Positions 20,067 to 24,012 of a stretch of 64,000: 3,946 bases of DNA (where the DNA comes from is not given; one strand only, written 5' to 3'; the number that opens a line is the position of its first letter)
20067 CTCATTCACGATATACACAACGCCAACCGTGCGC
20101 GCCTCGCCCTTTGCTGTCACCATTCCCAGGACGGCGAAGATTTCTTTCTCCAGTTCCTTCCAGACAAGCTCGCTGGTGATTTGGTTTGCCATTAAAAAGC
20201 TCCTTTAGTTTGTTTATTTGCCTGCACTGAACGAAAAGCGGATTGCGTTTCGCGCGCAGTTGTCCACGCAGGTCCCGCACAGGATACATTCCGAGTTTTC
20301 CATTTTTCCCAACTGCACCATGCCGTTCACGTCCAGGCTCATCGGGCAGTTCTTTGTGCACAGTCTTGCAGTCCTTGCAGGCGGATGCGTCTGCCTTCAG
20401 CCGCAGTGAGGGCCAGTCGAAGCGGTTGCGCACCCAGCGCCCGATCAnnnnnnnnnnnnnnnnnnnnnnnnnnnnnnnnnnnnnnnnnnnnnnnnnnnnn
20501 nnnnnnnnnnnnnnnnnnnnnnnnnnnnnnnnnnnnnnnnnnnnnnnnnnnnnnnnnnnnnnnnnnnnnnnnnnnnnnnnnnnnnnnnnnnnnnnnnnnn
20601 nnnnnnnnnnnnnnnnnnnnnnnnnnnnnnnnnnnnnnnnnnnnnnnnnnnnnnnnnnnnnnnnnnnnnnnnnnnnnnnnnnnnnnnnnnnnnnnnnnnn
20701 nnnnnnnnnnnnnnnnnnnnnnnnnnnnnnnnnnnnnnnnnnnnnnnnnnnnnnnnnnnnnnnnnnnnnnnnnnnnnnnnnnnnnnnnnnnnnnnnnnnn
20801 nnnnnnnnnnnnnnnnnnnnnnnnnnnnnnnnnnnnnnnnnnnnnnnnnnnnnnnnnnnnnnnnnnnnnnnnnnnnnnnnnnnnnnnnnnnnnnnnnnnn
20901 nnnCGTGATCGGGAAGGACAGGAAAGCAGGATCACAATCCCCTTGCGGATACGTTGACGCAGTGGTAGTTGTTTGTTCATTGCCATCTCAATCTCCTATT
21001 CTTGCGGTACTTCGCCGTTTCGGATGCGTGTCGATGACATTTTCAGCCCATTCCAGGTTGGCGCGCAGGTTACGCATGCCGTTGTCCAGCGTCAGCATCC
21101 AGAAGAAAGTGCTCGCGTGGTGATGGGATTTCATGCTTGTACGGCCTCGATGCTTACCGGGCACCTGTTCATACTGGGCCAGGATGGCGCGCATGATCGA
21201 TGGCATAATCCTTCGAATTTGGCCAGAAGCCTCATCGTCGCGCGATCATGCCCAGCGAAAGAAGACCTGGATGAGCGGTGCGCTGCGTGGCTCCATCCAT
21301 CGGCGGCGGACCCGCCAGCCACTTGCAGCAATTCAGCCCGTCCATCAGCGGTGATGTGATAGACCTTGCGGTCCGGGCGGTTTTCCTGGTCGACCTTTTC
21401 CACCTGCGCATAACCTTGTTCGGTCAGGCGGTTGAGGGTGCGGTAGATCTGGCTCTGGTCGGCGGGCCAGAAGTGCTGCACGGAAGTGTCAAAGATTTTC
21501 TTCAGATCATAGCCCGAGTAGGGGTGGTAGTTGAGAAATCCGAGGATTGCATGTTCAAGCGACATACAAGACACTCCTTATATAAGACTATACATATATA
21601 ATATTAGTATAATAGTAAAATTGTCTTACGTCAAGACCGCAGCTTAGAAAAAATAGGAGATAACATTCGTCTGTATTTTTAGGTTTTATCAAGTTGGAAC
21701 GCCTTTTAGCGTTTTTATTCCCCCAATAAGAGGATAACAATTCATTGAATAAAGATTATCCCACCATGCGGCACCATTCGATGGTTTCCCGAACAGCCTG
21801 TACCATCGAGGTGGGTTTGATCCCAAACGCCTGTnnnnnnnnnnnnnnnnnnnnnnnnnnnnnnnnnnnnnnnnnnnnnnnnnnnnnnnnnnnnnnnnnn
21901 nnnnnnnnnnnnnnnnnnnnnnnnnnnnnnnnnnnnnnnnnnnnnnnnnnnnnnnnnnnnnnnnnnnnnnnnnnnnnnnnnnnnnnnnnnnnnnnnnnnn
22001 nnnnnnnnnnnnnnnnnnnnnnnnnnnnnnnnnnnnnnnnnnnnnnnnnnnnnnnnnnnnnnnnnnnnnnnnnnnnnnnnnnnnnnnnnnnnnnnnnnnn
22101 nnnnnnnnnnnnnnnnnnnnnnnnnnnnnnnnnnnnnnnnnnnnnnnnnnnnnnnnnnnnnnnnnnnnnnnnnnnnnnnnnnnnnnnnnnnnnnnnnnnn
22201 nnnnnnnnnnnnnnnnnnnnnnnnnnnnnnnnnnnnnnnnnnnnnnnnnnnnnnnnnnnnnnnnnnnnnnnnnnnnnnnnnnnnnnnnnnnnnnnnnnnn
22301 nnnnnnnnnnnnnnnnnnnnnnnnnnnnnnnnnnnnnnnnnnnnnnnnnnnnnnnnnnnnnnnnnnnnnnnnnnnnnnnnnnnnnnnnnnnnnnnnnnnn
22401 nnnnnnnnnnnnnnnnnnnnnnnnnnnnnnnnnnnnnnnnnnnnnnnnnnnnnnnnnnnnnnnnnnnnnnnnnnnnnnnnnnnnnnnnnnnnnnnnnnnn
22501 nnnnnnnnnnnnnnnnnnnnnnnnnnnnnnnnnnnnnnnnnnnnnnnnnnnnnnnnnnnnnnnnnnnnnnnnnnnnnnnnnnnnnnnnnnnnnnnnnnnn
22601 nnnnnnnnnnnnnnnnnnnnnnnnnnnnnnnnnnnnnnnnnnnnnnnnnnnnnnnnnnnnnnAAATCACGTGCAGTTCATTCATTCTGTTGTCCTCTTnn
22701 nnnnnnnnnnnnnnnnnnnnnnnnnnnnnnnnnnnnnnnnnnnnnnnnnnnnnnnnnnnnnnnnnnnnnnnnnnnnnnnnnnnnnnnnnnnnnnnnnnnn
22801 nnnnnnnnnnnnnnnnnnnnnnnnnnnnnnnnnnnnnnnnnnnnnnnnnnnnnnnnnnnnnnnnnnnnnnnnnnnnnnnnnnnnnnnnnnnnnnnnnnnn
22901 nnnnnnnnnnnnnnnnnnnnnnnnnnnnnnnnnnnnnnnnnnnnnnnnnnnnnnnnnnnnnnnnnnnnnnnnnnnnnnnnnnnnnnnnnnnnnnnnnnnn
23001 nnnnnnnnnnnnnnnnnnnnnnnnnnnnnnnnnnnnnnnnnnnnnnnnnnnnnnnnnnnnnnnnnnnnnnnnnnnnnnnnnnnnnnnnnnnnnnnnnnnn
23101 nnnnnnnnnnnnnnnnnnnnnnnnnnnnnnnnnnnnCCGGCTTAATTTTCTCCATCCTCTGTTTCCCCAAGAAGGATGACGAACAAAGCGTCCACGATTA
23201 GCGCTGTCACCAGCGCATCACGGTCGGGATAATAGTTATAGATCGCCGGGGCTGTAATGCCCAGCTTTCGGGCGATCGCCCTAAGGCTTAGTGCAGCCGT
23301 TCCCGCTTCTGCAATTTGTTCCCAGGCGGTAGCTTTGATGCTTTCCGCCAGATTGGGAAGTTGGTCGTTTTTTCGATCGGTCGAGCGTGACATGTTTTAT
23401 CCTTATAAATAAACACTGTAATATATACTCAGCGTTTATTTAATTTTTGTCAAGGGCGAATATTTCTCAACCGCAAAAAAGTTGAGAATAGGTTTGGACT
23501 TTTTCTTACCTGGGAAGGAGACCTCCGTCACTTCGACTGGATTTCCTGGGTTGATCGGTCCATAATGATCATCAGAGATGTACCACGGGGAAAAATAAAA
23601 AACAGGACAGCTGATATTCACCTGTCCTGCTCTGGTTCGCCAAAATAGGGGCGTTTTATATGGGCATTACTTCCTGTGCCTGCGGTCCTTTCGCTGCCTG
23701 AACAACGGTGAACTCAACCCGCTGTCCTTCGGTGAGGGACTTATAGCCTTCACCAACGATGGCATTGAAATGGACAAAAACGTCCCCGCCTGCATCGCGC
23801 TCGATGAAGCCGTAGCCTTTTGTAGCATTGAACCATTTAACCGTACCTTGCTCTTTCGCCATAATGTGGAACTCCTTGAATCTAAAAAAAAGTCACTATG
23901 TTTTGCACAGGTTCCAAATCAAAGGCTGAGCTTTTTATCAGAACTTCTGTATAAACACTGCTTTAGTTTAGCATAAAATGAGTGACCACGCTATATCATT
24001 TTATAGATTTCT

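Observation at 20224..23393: Four adjacent genes carry about 13 frameshifts in 3.2 kb while flanking genes are intact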

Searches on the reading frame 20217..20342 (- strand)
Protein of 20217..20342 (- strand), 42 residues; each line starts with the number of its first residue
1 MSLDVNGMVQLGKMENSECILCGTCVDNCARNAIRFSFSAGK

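Call 7: search_protein_families(library=pfam, proteins=[window:20217-20342:-], max_evalue=0.01)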
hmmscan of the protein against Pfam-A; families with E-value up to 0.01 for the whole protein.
window:20217-20342:- (42 aa): 11 families
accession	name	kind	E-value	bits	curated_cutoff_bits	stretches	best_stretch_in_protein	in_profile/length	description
PF13187.11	Fer4_9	-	4.6e-05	23.8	27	1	14-34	32-52/52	4Fe-4S dicluster domain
PF12838.12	Fer4_7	-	0.00013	22.8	27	1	19-38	2-21/52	4Fe-4S dicluster domain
PF00037.32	Fer4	-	0.00017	21.7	21.1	1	17-35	6-24/24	4Fe-4S binding domain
PF12837.12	Fer4_6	-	0.00054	20.2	25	1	19-34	9-24/24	4Fe-4S binding domain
PF13484.11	Fer4_16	-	0.0034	18.6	30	1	18-35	1-18/66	4Fe-4S double cluster binding domain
PF12797.12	Fer4_2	-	0.0036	17.6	24.5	1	16-29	7-20/22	4Fe-4S binding domain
PF14697.11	Fer4_21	-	0.0042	17.6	35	1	14-35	3-27/59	4Fe-4S dicluster domain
PF13237.11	Fer4_10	-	0.0042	17.4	25.5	1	15-29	5-19/53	4Fe-4S dicluster domain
PF13183.11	Fer4_8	-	0.005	17.8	27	1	17-30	3-16/68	4Fe-4S dicluster domain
PF12800.12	Fer4_4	-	0.0066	17.2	24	1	17-30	2-15/17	4Fe-4S binding domain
PF13534.11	Fer4_17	-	0.0078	17.2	22.2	1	18-33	1-16/61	4Fe-4S dicluster domain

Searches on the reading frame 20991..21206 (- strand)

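Call 7: search_protein_families(library=pfam, proteins=[window:20991-21206:-], max_evalue=0.01)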
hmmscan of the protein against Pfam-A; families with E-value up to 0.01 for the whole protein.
window:20991-21206:- (72 aa): 1 family
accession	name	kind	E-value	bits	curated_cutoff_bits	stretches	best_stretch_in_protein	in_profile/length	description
PF10400.15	Vir_act_alpha_C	-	5.3e-06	27.5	22.4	1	6-59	32-75/78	Virulence activator alpha C-term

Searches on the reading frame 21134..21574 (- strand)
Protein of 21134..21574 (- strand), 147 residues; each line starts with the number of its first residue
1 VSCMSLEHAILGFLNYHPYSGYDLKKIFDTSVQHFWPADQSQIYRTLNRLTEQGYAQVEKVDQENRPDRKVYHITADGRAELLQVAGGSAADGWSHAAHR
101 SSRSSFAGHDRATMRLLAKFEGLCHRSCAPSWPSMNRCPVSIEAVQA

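Call 7: search_protein_families(library=pfam, proteins=[window:21134-21574:-], max_evalue=0.01)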
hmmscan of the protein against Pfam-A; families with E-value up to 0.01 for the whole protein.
window:21134-21574:- (147 aa): 5 families
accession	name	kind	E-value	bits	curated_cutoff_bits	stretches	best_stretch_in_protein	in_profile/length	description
PF03551.20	PadR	-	1.8e-16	60.3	27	1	10-82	1-73/75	Transcriptional regulator PadR-like family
PF13601.12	HTH_34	-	0.0012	19.4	27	1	38-81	26-68/80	Winged helix DNA-binding domain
PF22194.2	F-93_WHD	-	0.0053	17.2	28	1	16-78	9-62/62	F-93, winged-helix domain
PF01978.25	TrmB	-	0.0056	16.9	25.6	1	39-73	35-63/68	Sugar-specific transcriptional regulator TrmB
PF13814.12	Replic_Relax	-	0.0078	16.7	25.3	1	40-120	26-108/191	Replication-relaxation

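Call 36: find_homologous_proteins(query=window:21134-21574:-, max_evalue=1e-10)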
Query window:21134-21574:- (147 aa): 3218 proteins with E <= 1e-10 among 3256 candidates; the best 120 are listed.
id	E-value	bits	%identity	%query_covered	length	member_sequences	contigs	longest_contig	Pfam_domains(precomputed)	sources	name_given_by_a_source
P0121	4.2e-94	330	100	98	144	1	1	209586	PF03551.21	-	-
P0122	8.5e-43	164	68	82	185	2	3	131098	PF03551.21,PF10400.16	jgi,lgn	-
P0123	3.3e-42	162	67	81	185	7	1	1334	PF03551.21,PF10400.16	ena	-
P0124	3.4e-42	162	69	81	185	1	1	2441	PF03551.21,PF10400.16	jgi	jgi:DNA-binding PadR family transcriptional regulator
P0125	3.5e-42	162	68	82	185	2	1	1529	PF03551.21,PF10400.16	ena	-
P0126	4.9e-42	161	66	82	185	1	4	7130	PF03551.21,PF10400.16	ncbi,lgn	-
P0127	5.0e-42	161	66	82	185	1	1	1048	PF03551.21,PF10400.16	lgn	-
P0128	1.1e-41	160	65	82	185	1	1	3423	PF03551.21,PF10400.16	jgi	jgi:DNA-binding PadR family transcriptional regulator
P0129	1.6e-41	159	66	82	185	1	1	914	PF03551.21,PF10400.16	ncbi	-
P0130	1.7e-41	159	68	82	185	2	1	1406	PF03551.21,PF10400.16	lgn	-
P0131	1.7e-41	159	66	81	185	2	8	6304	PF03551.21,PF10400.16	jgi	jgi:PadR family transcriptional regulator AphA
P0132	1.8e-41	159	66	82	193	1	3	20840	PF03551.21,PF10400.16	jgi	jgi:DNA-binding PadR family transcriptional regulator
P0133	1.9e-41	159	66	82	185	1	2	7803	PF03551.21,PF10400.16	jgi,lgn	-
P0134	2.1e-41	159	65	82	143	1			PF03551.21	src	-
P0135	2.3e-41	159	68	81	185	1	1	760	PF03551.21,PF10400.16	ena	-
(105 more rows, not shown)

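Call 52: find_encoding_contigs(protein=P0122, flank=4000, max_places=3)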
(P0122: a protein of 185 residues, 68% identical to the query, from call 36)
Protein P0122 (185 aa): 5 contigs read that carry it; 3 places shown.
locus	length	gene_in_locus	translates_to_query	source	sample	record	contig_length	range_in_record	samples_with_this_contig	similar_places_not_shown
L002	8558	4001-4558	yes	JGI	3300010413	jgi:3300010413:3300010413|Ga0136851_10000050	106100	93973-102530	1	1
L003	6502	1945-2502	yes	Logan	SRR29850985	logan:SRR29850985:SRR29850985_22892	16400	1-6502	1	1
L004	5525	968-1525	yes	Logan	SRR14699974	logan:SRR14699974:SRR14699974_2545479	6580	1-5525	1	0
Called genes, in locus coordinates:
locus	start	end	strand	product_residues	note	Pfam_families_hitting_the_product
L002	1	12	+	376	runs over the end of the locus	PF10994:DUF2817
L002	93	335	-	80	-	-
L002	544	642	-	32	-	-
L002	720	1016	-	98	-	-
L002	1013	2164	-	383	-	PF15902:Sortilin-Vps10 (faint), PF14870:PSII_BNR (faint), PF02012:BNR (faint)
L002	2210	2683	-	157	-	PF06983:3-dmu-9_3-mt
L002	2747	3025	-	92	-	PF10041:DUF2277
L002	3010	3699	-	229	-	-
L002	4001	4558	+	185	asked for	PF03551:PadR, PF10400:Vir_act_alpha_C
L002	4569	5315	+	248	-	PF12801:Fer4_5, PF13746:Fer4_18 (faint), PF13187:Fer4_9 (weak), PF13237:Fer4_10 (weak)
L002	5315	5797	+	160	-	-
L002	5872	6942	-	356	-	PF02239:Cytochrom_D1 (faint), PF10282:Lactonase, PF21783:YNCE (faint)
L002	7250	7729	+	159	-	-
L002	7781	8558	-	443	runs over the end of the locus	PF02056:Glyco_hydro_4, PF11975:Glyco_hydro_4C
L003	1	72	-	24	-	?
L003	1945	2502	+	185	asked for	PF03551:PadR, PF10400:Vir_act_alpha_C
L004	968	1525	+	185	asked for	PF03551:PadR, PF10400:Vir_act_alpha_C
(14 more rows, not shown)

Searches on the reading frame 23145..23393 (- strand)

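Call 7: search_protein_families(library=pfam, proteins=[window:23145-23393:-], max_evalue=0.01)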
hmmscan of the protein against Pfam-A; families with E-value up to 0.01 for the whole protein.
window:23145-23393:- (83 aa): 1 family
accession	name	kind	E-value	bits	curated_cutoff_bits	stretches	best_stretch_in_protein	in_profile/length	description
PF00440.29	TetR_N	-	5.4e-12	45.7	24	1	21-65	3-47/47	Bacterial regulatory proteins, tetR family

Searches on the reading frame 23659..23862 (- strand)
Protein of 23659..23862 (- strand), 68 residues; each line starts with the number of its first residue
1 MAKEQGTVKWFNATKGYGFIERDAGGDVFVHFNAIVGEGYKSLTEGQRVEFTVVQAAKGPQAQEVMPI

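Call 34: find_encoding_contigs(protein=window:23659-23862:-, flank=8000, max_places=8)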
Protein window:23659-23862:- (68 aa): 1 contig read that carries it; 1 place shown.
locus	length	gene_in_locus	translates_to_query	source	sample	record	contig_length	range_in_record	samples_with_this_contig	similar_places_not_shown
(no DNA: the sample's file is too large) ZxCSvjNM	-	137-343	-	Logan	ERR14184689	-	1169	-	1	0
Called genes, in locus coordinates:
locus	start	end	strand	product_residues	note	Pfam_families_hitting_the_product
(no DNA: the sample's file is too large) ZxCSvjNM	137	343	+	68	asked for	PF00313:CSD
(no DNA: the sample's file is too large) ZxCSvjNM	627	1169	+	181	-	?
